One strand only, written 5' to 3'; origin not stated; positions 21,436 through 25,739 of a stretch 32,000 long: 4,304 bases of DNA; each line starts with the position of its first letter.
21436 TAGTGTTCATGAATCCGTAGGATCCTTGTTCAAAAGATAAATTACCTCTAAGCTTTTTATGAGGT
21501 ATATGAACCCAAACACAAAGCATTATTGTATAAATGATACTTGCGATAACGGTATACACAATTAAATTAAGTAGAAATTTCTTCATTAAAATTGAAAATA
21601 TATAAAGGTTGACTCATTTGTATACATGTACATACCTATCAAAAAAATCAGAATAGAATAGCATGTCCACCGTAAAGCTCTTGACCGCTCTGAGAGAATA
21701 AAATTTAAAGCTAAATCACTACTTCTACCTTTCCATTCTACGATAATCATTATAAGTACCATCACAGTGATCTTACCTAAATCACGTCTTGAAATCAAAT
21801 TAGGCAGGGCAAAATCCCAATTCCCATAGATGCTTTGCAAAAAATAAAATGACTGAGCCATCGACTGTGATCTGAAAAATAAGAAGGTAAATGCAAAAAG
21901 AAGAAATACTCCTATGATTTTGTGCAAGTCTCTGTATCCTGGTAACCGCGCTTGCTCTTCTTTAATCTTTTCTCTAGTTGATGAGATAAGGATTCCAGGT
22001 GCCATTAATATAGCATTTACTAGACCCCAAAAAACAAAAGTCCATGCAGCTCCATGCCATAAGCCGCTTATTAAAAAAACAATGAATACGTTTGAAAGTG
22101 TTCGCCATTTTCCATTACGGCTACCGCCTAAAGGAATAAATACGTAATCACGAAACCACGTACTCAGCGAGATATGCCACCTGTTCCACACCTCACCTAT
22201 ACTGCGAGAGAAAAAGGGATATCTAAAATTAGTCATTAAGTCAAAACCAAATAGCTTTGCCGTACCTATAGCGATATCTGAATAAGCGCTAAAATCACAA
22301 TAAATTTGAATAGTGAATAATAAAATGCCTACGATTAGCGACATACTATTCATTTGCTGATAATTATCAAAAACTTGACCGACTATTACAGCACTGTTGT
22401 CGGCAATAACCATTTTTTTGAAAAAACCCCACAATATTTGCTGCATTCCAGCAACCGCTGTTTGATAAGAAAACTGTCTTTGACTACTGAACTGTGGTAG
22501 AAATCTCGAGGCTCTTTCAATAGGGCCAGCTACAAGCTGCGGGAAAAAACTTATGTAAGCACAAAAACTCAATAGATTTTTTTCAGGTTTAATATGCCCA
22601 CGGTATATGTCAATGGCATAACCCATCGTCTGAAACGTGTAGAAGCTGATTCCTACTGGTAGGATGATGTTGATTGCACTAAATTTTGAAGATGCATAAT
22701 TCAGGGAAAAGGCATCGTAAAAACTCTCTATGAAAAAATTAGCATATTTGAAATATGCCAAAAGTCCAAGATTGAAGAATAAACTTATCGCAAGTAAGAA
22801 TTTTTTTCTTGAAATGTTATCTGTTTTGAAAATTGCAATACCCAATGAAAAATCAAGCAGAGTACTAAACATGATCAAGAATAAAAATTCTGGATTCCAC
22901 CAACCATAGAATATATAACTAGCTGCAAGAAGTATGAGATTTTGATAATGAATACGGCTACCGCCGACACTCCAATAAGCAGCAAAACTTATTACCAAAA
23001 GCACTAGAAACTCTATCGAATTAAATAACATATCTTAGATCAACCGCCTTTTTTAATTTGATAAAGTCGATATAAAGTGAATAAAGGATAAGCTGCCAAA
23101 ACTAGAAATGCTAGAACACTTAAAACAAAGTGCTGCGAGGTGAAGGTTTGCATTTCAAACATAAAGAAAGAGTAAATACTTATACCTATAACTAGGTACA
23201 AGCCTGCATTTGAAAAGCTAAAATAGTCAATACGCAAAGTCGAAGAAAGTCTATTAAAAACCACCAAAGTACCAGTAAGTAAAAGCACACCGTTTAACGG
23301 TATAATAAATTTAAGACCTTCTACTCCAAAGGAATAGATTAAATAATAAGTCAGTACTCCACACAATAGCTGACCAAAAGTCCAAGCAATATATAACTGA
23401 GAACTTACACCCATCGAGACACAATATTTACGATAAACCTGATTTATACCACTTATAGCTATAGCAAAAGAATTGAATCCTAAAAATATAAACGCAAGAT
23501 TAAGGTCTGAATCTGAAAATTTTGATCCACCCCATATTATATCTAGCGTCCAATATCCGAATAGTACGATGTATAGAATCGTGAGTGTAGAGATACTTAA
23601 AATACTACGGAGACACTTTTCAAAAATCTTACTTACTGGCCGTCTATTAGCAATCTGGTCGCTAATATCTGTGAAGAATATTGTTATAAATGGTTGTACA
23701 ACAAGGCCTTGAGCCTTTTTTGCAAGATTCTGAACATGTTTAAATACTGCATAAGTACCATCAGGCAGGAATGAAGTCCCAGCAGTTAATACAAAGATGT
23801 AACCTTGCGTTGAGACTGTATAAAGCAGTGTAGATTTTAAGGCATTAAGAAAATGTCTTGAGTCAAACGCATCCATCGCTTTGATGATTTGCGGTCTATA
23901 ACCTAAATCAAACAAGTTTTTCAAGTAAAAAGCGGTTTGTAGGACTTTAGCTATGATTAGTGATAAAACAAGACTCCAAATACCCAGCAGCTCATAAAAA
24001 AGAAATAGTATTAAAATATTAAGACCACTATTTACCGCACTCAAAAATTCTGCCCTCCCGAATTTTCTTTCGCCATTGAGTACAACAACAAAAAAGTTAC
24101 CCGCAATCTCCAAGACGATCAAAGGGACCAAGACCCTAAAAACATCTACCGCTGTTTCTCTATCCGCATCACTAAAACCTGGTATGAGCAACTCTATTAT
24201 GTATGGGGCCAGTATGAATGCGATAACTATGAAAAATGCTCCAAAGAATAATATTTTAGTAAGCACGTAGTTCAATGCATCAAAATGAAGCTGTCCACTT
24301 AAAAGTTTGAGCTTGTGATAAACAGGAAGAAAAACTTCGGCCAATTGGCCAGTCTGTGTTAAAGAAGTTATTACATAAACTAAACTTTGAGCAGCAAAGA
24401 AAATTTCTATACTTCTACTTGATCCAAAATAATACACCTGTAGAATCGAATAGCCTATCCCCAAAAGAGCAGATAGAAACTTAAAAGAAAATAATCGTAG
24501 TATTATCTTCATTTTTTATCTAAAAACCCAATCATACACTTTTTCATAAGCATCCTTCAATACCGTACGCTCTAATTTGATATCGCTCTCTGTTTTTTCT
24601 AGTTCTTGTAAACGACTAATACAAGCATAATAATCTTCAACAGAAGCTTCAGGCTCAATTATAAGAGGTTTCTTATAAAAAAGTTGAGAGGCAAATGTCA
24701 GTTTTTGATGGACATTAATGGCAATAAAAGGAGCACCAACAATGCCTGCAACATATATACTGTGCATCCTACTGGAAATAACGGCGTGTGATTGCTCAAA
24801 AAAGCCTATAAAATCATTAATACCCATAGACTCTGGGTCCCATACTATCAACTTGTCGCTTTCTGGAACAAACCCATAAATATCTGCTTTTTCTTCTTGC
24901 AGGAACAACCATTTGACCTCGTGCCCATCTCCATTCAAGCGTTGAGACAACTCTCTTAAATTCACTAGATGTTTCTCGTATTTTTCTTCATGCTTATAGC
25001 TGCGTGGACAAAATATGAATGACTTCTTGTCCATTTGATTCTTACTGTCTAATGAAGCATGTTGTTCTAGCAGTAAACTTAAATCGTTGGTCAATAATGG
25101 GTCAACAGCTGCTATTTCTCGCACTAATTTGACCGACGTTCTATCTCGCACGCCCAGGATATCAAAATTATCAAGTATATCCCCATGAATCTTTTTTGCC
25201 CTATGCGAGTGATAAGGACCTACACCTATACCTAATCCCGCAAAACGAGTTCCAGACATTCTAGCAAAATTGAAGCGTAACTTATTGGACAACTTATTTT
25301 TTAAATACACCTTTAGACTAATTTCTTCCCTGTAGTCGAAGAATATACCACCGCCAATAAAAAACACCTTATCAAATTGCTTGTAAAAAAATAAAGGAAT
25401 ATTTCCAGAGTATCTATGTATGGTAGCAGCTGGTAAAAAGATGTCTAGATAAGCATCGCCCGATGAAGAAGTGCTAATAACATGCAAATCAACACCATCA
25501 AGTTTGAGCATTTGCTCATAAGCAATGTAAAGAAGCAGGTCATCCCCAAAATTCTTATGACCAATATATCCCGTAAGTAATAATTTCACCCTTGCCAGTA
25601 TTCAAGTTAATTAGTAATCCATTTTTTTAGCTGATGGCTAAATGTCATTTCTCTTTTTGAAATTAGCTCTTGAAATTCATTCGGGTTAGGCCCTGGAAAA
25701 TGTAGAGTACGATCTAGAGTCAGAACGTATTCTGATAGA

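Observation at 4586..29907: Iterated 14-nt palindrome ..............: five exact copies inside five unrelated genes, read in all three codon phases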

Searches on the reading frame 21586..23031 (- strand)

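Call 56: search_protein_families(library=pfam, proteins=[window:21586-23031:-], max_evalue=0.00001)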
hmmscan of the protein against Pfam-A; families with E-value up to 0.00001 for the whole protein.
window:21586-23031:- (481 aa): 1 family
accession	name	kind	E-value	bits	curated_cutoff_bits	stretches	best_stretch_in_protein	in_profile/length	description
PF03062.24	MBOAT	-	1.1e-29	104.2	27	1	152-354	80-302/337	MBOAT, membrane-bound O-acyltransferase family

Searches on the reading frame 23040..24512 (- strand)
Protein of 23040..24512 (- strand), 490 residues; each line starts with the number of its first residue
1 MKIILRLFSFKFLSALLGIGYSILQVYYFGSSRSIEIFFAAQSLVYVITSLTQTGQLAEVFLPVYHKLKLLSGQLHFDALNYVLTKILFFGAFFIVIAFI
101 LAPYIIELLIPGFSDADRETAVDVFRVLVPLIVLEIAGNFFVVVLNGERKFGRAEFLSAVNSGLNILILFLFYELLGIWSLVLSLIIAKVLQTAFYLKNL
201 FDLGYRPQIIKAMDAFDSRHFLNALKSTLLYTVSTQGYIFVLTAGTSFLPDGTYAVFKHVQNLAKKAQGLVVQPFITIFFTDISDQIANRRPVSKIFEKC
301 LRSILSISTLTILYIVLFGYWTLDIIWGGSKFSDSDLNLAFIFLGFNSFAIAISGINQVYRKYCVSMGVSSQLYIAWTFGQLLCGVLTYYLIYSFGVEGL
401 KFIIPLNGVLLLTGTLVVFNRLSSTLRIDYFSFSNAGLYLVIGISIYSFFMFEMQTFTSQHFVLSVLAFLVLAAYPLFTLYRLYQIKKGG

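Call 56: search_protein_families(library=pfam, proteins=[window:23040-24512:-], max_evalue=0.00001)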
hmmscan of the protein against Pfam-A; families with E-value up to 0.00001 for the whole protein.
window:23040-24512:- (490 aa): 1 family
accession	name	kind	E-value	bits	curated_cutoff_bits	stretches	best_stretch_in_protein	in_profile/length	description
PF03023.19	MurJ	-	1.1e-19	70.9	27.4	1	27-465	3-443/451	Lipid II flippase MurJ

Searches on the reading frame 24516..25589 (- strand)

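Call 56: search_protein_families(library=pfam, proteins=[window:24516-25589:-], max_evalue=0.00001)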
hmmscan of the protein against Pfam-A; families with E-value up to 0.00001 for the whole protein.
window:24516-25589:- (357 aa): 1 family
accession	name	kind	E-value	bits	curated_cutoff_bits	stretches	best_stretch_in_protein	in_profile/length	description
PF04230.19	PS_pyruv_trans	-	5e-25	89.4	25.3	1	13-294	1-279/280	Polysaccharide pyruvyl transferase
